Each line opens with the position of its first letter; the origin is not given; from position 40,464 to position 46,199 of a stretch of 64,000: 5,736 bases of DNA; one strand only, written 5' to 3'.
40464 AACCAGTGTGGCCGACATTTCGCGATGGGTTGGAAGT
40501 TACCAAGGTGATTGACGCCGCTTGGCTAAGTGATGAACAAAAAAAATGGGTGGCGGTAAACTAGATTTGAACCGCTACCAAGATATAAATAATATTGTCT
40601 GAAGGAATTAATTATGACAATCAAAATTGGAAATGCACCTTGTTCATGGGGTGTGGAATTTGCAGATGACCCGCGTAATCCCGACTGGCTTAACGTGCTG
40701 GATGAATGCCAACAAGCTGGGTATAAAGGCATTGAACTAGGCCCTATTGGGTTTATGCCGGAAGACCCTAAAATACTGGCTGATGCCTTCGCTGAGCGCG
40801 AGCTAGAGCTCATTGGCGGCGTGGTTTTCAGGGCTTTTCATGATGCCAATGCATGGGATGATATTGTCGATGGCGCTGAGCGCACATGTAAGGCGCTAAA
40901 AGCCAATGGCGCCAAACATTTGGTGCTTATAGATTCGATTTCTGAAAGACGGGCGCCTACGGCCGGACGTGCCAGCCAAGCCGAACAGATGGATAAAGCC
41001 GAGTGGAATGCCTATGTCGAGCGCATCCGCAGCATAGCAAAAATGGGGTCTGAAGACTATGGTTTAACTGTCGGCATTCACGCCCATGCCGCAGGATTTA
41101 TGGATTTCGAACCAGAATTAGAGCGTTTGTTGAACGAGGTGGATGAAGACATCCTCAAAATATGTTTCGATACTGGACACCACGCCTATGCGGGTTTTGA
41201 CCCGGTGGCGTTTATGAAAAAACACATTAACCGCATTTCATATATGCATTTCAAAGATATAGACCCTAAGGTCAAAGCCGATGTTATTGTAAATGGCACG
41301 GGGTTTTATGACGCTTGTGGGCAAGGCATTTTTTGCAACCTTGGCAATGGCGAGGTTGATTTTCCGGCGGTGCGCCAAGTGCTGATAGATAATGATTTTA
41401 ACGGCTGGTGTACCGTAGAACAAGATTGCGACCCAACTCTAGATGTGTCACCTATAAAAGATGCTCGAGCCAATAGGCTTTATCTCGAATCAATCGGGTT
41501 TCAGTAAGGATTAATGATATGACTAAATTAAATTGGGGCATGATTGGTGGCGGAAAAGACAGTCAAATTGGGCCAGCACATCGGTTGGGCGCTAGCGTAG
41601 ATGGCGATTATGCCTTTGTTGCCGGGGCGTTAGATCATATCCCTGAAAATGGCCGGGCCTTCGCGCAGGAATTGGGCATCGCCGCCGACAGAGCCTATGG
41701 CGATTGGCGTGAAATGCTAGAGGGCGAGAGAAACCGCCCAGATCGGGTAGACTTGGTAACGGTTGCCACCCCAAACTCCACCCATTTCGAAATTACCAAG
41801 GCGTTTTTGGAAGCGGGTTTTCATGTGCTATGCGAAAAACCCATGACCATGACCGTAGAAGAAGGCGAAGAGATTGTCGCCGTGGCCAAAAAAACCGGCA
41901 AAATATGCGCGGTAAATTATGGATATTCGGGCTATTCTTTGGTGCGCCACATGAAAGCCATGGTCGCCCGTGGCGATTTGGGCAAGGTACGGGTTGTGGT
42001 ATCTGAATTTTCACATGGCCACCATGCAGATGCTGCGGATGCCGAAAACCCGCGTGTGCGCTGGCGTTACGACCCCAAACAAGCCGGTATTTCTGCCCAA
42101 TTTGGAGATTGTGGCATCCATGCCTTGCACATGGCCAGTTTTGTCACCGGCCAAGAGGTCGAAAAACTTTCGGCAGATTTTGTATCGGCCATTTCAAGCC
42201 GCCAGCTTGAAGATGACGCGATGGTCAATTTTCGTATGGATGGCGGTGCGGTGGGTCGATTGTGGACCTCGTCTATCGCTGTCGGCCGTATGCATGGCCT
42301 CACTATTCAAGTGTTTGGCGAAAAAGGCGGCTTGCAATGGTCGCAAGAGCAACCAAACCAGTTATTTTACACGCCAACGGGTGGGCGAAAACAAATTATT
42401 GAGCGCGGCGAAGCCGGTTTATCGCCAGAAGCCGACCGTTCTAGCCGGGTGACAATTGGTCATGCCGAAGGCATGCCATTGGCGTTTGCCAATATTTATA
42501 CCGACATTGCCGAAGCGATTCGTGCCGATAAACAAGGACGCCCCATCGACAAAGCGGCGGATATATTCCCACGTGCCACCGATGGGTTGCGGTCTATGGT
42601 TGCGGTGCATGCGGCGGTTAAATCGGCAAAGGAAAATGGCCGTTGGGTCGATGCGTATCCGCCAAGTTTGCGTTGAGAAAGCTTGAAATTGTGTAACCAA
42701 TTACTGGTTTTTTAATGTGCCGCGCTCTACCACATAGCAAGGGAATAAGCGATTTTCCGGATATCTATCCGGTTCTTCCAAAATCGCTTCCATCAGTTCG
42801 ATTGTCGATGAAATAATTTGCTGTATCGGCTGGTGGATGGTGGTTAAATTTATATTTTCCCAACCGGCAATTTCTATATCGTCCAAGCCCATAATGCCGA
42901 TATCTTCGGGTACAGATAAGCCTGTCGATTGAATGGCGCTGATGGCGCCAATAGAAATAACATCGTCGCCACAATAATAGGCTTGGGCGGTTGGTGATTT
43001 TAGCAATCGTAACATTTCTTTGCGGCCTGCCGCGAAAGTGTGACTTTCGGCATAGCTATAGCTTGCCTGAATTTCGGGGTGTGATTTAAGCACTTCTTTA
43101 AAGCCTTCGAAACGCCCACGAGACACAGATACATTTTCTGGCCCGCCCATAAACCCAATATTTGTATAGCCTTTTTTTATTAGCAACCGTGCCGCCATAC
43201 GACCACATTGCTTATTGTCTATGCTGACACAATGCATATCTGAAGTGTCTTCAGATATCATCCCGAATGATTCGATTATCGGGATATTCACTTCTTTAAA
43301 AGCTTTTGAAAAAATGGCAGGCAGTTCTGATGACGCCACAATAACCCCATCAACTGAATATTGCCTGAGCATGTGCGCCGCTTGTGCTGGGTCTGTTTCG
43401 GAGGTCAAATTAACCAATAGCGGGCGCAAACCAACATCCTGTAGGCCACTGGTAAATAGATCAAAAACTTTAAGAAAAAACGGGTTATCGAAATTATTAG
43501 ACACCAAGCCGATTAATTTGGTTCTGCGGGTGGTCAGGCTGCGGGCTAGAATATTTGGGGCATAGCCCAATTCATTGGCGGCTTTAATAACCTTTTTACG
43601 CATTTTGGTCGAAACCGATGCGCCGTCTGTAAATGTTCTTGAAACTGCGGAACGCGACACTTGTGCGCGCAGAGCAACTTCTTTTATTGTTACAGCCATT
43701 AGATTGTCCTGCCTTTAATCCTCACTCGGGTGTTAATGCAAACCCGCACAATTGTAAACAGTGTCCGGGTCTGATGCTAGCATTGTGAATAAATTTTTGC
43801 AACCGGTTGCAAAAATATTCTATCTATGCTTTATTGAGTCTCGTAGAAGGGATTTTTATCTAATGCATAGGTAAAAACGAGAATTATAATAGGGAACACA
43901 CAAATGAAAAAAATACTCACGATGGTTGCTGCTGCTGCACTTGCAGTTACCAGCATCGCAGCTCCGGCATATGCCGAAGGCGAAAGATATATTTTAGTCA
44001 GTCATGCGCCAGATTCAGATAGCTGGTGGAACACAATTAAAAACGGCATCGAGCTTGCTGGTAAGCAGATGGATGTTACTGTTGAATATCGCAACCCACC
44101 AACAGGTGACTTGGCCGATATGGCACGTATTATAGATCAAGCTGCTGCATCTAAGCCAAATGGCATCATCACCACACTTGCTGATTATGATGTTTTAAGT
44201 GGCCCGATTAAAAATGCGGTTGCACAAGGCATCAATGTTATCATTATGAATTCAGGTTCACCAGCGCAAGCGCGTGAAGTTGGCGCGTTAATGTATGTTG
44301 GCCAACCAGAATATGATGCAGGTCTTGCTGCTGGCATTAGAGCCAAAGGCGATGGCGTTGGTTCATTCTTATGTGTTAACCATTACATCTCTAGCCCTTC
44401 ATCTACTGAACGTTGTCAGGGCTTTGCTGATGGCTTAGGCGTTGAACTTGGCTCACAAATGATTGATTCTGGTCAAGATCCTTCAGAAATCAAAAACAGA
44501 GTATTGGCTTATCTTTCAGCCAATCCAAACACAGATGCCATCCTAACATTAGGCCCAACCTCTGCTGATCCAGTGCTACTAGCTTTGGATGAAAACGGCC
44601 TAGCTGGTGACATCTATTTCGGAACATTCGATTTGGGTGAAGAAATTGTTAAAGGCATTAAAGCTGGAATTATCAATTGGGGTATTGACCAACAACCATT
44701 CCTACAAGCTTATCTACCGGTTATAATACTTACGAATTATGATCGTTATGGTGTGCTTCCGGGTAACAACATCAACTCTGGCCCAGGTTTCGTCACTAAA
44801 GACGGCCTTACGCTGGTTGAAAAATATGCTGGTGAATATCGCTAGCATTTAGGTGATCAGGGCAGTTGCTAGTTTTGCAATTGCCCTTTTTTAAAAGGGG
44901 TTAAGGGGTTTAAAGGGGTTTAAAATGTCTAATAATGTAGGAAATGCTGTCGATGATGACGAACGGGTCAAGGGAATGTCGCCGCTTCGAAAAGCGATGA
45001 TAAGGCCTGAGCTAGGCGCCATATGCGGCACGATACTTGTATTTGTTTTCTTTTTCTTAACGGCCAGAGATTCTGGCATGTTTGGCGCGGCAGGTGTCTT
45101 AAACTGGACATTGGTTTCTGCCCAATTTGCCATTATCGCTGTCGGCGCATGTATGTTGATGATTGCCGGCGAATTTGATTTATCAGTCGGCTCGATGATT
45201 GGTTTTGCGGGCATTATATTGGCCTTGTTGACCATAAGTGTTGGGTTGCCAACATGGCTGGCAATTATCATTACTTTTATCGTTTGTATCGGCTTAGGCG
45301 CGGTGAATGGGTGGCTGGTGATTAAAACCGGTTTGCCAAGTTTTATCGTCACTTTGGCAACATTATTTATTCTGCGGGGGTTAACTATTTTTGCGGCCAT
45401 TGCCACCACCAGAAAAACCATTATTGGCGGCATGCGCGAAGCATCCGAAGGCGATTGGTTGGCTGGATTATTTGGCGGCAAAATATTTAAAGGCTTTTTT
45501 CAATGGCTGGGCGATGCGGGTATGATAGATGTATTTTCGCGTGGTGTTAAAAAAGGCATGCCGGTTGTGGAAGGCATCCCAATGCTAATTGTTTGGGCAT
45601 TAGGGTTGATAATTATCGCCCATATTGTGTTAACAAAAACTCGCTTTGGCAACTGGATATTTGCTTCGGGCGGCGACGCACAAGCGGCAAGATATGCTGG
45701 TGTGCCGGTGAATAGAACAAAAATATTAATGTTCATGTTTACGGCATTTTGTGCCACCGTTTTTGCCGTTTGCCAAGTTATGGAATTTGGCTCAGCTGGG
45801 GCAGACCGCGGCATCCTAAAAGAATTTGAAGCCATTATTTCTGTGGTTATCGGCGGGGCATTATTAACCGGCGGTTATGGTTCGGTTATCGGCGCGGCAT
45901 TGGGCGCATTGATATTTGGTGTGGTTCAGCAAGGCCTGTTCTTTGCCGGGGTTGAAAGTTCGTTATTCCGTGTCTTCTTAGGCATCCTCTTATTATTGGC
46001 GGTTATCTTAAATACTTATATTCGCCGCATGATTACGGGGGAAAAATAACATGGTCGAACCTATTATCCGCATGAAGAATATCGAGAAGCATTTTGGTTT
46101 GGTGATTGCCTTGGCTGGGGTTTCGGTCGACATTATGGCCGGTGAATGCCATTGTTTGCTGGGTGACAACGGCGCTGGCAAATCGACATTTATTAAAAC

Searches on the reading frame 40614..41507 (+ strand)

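Call 70: search_protein_families(library=pfam, proteins=[window:40614-41507:+], max_evalue=0.000001)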
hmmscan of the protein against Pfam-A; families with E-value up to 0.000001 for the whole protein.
window:40614-41507:+ (297 aa): 1 family
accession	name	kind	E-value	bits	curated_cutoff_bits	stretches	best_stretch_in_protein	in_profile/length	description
PF01261.30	AP_endonuc_2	-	5.7e-28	98.7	31.1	1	29-289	1-244/249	Xylose isomerase-like TIM barrel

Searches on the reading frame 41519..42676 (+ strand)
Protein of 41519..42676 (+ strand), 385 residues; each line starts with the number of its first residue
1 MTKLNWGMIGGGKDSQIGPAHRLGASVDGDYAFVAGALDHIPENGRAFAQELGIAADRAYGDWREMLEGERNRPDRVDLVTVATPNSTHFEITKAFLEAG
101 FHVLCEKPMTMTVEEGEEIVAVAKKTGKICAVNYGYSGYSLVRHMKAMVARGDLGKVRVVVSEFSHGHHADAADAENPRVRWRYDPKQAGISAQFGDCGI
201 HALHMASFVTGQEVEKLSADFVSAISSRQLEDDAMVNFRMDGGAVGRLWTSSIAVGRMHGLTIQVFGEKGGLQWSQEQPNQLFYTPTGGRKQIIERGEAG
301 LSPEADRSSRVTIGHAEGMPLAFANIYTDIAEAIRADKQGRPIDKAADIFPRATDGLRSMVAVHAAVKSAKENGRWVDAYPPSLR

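Call 70: search_protein_families(library=pfam, proteins=[window:41519-42676:+], max_evalue=0.000001)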
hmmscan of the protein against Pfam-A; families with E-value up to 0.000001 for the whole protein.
window:41519-42676:+ (385 aa): 3 families
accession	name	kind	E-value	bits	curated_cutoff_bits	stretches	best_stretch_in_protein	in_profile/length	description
PF01408.29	GFO_IDH_MocA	-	3e-26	92.9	24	1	5-134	2-120/120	Oxidoreductase family, NAD-binding Rossmann fold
PF22725.1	GFO_IDH_MocA_C3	-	9.5e-25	87.4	27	1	142-272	1-123/124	GFO/IDH/MocA C-terminal domain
PF02894.22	GFO_IDH_MocA_C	-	5.2e-16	59.5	22.9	1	146-377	1-216/218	Oxidoreductase family, C-terminal alpha/beta domain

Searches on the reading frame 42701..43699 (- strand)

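Call 52: search_protein_families(library=pfam, proteins=[window:42701-43699:-], max_evalue=0.00001)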
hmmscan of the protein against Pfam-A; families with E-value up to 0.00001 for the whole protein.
window:42701-43699:- (332 aa): 4 families
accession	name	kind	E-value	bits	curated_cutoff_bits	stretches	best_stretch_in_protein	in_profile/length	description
PF13377.12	Peripla_BP_3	-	1.6e-25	90.5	26.5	1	171-328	2-166/167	Periplasmic binding protein-like domain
PF00532.27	Peripla_BP_1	-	8.8e-23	81.6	22.2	1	62-303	3-258/281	Periplasmic binding proteins and sugar binding domain of LacI family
PF13407.12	Peripla_BP_4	-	4.5e-19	69.4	35.1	1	63-308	1-255/258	Periplasmic binding protein domain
PF00356.27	LacI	-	1.6e-13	50.7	27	1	4-49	1-46/46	Bacterial regulatory proteins, lacI family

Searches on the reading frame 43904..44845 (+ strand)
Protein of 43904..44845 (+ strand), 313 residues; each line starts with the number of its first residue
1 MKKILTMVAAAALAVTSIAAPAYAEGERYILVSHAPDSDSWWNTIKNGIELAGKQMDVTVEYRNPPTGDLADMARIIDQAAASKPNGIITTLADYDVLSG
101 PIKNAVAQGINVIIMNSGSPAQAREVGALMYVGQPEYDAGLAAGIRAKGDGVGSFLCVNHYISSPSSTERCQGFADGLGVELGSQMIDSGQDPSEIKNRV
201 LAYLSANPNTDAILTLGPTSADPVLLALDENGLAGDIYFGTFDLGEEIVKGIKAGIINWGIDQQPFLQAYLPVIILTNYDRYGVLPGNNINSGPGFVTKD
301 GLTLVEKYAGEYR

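Call 52: search_protein_families(library=pfam, proteins=[window:43904-44845:+], max_evalue=0.00001)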
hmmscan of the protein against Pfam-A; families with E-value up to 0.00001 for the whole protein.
window:43904-44845:+ (313 aa): 2 families
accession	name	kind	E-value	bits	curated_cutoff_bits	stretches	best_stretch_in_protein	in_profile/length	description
PF13407.12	Peripla_BP_4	-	5.1e-42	144.6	35.1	1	36-276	7-250/258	Periplasmic binding protein domain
PF00532.27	Peripla_BP_1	-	2e-08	34.5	22.2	1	37-234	11-208/281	Periplasmic binding proteins and sugar binding domain of LacI family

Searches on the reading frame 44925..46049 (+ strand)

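Call 52: search_protein_families(library=pfam, proteins=[window:44925-46049:+], max_evalue=0.00001)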
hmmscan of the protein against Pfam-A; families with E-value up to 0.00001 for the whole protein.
window:44925-46049:+ (374 aa): 1 family
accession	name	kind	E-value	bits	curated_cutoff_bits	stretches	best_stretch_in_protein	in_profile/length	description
PF02653.21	BPD_transp_2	-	5e-45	154.2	26.8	1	58-360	2-269/269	Branched-chain amino acid transport system / permease component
